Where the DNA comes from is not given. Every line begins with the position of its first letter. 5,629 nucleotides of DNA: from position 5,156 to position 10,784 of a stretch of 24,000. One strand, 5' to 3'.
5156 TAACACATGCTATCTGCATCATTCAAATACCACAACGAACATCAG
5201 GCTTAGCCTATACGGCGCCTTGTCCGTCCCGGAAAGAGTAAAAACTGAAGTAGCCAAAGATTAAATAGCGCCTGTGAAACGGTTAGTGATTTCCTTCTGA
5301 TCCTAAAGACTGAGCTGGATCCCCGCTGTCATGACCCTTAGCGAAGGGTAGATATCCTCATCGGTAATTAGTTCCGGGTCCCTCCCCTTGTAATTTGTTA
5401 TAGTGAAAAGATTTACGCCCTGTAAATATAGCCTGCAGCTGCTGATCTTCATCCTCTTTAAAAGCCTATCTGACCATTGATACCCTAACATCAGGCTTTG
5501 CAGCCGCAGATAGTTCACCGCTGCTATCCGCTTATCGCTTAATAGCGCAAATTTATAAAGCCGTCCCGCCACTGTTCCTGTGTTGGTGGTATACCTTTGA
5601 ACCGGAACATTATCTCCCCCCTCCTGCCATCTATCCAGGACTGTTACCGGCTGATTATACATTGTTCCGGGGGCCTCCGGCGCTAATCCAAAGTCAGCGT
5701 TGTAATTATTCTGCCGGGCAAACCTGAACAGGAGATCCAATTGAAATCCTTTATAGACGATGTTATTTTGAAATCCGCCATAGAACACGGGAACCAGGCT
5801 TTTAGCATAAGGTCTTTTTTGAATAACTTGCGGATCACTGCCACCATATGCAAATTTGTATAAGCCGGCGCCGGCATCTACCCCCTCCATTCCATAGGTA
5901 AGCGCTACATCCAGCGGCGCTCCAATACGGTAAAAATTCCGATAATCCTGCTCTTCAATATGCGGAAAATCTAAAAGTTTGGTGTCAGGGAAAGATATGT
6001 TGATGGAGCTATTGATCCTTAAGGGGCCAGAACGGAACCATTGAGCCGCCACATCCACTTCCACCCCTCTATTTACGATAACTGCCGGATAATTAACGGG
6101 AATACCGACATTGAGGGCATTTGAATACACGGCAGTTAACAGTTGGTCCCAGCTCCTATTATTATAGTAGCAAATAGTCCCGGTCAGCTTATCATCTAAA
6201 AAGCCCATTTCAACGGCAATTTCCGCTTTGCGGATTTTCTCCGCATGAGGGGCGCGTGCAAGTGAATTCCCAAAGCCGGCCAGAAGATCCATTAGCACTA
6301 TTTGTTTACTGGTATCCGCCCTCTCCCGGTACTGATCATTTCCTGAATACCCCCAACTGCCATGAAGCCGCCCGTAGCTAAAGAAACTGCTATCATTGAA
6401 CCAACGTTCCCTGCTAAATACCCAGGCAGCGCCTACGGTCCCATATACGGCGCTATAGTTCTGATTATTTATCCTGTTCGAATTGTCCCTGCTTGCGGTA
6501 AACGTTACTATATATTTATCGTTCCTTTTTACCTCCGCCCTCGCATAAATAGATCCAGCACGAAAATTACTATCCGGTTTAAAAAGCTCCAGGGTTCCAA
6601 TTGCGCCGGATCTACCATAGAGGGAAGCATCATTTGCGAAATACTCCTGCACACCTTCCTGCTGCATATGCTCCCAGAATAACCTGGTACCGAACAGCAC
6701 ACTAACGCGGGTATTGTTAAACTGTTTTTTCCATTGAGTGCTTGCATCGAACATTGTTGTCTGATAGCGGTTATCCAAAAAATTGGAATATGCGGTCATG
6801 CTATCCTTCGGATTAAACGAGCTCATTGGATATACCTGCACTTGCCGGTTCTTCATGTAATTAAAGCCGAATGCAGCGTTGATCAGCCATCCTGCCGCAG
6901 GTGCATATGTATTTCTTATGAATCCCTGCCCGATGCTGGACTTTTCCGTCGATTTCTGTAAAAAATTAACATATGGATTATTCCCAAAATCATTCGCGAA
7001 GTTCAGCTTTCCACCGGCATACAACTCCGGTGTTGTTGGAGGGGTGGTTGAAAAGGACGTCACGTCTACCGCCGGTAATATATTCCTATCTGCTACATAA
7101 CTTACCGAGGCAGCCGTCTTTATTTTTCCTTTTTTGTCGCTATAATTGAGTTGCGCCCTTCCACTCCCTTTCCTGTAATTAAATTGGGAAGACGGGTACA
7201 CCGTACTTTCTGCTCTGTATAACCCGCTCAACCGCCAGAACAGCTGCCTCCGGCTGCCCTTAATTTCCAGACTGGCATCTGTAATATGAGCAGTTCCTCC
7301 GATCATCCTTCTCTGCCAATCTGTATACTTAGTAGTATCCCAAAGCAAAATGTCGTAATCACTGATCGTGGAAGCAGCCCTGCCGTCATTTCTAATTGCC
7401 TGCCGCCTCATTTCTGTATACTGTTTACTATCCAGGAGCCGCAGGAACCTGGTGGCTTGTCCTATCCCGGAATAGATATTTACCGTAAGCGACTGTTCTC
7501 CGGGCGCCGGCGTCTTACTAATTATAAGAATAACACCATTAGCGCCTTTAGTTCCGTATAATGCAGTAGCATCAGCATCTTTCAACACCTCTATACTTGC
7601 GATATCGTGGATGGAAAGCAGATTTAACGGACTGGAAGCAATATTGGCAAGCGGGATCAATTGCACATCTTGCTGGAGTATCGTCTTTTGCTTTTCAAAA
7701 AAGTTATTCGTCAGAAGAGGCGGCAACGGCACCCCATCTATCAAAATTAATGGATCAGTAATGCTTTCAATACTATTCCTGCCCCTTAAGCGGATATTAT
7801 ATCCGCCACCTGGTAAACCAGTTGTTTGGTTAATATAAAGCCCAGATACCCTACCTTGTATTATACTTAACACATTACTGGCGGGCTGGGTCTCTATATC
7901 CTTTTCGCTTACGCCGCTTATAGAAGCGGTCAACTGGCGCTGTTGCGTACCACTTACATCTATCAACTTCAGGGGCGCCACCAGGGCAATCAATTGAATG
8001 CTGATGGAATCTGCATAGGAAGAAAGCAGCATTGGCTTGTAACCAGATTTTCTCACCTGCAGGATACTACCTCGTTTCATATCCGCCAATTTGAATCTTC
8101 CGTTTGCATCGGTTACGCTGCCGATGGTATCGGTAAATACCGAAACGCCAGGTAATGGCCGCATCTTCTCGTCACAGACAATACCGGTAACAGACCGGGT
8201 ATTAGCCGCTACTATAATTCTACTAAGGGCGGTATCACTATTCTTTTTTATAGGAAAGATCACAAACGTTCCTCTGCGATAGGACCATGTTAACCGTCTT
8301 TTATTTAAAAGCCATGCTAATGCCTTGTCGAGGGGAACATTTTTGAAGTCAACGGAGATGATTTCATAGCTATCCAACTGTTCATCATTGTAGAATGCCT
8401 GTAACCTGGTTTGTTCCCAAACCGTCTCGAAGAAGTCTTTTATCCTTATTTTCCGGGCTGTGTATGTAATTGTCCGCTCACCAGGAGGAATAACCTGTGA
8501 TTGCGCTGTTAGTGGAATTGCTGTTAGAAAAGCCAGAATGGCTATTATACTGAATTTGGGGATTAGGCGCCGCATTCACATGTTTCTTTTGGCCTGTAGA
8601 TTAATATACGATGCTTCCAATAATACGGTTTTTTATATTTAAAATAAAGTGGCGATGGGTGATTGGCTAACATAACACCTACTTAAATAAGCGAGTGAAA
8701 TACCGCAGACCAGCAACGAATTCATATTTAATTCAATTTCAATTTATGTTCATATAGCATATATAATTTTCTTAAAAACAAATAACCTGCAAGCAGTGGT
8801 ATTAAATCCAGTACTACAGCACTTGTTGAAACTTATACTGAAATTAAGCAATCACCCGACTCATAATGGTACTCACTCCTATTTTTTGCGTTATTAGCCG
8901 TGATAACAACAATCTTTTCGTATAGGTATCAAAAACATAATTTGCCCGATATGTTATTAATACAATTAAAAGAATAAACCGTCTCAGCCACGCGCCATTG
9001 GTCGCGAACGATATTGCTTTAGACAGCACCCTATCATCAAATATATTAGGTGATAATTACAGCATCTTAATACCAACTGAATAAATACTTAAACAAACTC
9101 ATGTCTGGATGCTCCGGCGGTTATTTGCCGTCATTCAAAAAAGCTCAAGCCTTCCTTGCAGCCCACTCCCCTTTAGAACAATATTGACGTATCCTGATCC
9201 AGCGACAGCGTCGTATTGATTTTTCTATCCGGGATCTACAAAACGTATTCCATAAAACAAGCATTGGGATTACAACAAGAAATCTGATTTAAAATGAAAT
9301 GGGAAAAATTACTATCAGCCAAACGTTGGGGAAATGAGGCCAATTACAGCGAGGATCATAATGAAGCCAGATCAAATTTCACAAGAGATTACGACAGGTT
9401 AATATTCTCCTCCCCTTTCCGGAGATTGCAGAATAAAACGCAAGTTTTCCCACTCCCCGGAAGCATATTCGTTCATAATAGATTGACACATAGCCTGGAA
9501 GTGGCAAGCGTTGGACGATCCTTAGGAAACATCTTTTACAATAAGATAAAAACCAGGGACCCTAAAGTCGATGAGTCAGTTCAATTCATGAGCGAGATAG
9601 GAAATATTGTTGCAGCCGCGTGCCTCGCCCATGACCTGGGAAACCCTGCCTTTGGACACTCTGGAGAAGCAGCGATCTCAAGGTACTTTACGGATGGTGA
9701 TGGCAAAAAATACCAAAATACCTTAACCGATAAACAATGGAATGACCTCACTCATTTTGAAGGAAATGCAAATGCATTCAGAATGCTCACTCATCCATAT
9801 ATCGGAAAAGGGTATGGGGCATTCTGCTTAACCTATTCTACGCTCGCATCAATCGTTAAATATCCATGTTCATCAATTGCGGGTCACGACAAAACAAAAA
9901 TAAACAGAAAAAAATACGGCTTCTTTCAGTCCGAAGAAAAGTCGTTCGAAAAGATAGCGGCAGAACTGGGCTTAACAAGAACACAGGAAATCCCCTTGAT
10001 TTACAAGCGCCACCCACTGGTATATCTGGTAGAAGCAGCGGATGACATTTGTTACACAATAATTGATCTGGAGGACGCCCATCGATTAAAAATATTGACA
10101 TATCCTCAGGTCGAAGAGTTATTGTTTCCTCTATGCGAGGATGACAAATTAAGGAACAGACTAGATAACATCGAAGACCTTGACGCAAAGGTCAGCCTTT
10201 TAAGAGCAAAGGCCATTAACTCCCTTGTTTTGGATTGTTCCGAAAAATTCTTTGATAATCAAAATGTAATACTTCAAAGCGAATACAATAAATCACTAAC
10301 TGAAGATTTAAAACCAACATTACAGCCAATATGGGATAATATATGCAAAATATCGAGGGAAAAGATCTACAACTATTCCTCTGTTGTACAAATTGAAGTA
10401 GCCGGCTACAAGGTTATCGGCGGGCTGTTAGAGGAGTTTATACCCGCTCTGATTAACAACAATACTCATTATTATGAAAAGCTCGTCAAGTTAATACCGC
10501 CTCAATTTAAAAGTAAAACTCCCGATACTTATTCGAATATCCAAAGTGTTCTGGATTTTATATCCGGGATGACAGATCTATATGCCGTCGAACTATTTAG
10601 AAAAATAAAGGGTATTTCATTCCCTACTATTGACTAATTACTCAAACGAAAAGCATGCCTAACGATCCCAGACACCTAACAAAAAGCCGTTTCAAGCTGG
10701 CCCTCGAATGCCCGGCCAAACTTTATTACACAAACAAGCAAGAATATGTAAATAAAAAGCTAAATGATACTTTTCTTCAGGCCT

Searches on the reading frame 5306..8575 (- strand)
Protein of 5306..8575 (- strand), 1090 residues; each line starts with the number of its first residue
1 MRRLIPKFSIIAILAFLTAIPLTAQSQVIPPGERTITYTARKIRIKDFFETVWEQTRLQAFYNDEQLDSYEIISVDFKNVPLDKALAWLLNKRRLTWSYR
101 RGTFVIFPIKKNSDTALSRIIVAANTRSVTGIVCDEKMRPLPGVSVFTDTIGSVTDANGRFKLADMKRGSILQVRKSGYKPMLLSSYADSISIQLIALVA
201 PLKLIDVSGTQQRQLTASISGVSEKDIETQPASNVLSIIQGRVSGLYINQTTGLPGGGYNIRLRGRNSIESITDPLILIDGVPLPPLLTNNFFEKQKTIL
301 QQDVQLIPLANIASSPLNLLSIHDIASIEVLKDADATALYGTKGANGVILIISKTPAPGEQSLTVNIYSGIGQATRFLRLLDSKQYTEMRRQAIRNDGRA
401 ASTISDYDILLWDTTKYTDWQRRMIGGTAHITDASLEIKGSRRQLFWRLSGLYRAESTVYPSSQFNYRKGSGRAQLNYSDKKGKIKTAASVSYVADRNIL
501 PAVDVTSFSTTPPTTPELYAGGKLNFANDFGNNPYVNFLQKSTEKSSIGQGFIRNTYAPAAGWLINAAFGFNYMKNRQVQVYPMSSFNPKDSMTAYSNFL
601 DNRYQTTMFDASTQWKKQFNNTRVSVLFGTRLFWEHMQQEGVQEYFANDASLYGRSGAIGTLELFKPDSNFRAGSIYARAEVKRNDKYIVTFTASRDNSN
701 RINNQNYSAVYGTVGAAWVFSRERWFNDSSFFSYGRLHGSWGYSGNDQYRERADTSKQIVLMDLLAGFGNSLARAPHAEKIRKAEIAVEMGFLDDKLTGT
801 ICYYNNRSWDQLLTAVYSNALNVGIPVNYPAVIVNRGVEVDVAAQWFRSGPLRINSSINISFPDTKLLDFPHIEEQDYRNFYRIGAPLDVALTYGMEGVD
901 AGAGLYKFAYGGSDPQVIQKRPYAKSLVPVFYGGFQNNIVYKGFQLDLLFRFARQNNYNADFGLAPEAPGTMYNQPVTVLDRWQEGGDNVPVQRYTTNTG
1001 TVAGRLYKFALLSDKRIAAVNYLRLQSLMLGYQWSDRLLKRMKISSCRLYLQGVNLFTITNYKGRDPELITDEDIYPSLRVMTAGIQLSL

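Call 11: search_protein_families(library=ncbifam, proteins=[window:5306-8575:-], max_evalue=0.01)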
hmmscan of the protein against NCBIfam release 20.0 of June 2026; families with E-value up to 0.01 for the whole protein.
window:5306-8575:- (1090 aa): 2 families
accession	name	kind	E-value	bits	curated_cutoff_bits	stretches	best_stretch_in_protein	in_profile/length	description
TIGR04056.1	OMP_RagA_SusC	subfamily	2.2e-140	469.8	368.25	1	128-1090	2-981/981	SusC/RagA family TonB-linked outer membrane protein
TIGR04057.1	SusC_RagA_signa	signature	1e-13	50.8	46.2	1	324-354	1-31/31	SusC/RagA subfamily TonB-dependent outer membrane receptor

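Call 12: search_protein_families(library=pfam, proteins=[window:5306-8575:-], max_evalue=0.01)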
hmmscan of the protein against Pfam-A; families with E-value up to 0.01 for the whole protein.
window:5306-8575:- (1090 aa): 5 families
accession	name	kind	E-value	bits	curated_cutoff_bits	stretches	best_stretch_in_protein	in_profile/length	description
PF07715.20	Plug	-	1.1e-17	64.9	23.9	1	212-348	2-107/107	TonB-dependent Receptor Plug Domain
PF13715.12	CarbopepD_reg_2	-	8.7e-08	32.5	32.2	1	129-182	1-58/88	CarboxypepD_reg-like domain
PF00593.30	TonB_dep_Rec_b-barrel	-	5.7e-07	30.2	27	1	511-862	27-347/436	TonB dependent receptor-like, beta-barrel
PF13620.12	CarboxypepD_reg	-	2.7e-05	24.9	32.3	1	128-181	1-61/82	Carboxypeptidase regulatory-like domain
PF07660.19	STN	-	3.4e-05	24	28.4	1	59-108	2-51/52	Secretin and TonB N terminus short domain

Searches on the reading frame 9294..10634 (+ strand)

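Call 11: search_protein_families(library=ncbifam, proteins=[window:9294-10634:+], max_evalue=0.01)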
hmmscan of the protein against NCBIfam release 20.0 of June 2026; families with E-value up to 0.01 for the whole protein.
window:9294-10634:+ (447 aa): 11 families
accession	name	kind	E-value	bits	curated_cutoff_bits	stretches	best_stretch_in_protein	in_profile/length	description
NF002205.0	PRK01096.1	equivalog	1.8e-136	455.8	439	1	1-442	1-442/444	deoxyguanosinetriphosphate triphosphohydrolase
TIGR01353.1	dGTP_triPase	subfamily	1.4e-102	344.2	152.35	1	26-439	2-388/389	dGTP triphosphohydrolase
NF003429.0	PRK04926.1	equivalog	7.8e-82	275.7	405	2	3-392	6-420/500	dGTPase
NF041026.1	antiphage_dGTPase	exception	7e-54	183.6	400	2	17-217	7-184/425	anti-phage deoxyguanosine triphosphatase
NF003701.1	PRK05318.1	subfamily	1.7e-44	152.4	383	1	19-438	10-426/426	anti-phage deoxyguanosine triphosphatase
NF002829.0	PRK03007.1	equivalog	2.5e-31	109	385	1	10-262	16-224/425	deoxyguanosinetriphosphate triphosphohydrolase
NF002327.0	PRK01286.1-2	equivalog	3.8e-30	105.2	393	3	18-78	31-91/345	deoxyguanosinetriphosphate triphosphohydrolase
NF002326.0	PRK01286.1-1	equivalog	6.3e-30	104.8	390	2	17-137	23-125/379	deoxyguanosinetriphosphate triphosphohydrolase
NF002328.0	PRK01286.1-3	equivalog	6.1e-27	94.6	467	2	18-132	30-126/404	deoxyguanosinetriphosphate triphosphohydrolase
NF002330.0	PRK01286.1-5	equivalog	4.6e-23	82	511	2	18-138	17-119/384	deoxyguanosinetriphosphate triphosphohydrolase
NF002329.0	PRK01286.1-4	equivalog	4.9e-20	72.1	494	1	9-136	23-130/342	deoxyguanosinetriphosphate triphosphohydrolase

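Call 12: search_protein_families(library=pfam, proteins=[window:9294-10634:+], max_evalue=0.01)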
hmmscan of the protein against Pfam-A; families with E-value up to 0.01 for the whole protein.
window:9294-10634:+ (447 aa): 2 families
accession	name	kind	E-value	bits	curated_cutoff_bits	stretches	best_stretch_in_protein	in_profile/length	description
PF13286.11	HD_assoc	-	4.7e-06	27.5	22.2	1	355-436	19-90/91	Phosphohydrolase-associated domain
PF01966.28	HD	-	3.9e-05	24.4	22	1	63-127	1-48/116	HD domain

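Call 32: search_protein_families(library=padloc, proteins=[window:9294-10634:+], max_evalue=1)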
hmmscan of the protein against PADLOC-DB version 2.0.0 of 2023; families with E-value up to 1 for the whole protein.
window:9294-10634:+ (447 aa): 2 families
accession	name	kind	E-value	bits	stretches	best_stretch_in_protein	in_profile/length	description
PDLC02374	dGTPase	-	6.1e-66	221.4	1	17-439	30-371/395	-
PDLC00940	Cas3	-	0.008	14.4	1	65-116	3-43/178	CRISPR-associated endonuclease Cas3-HD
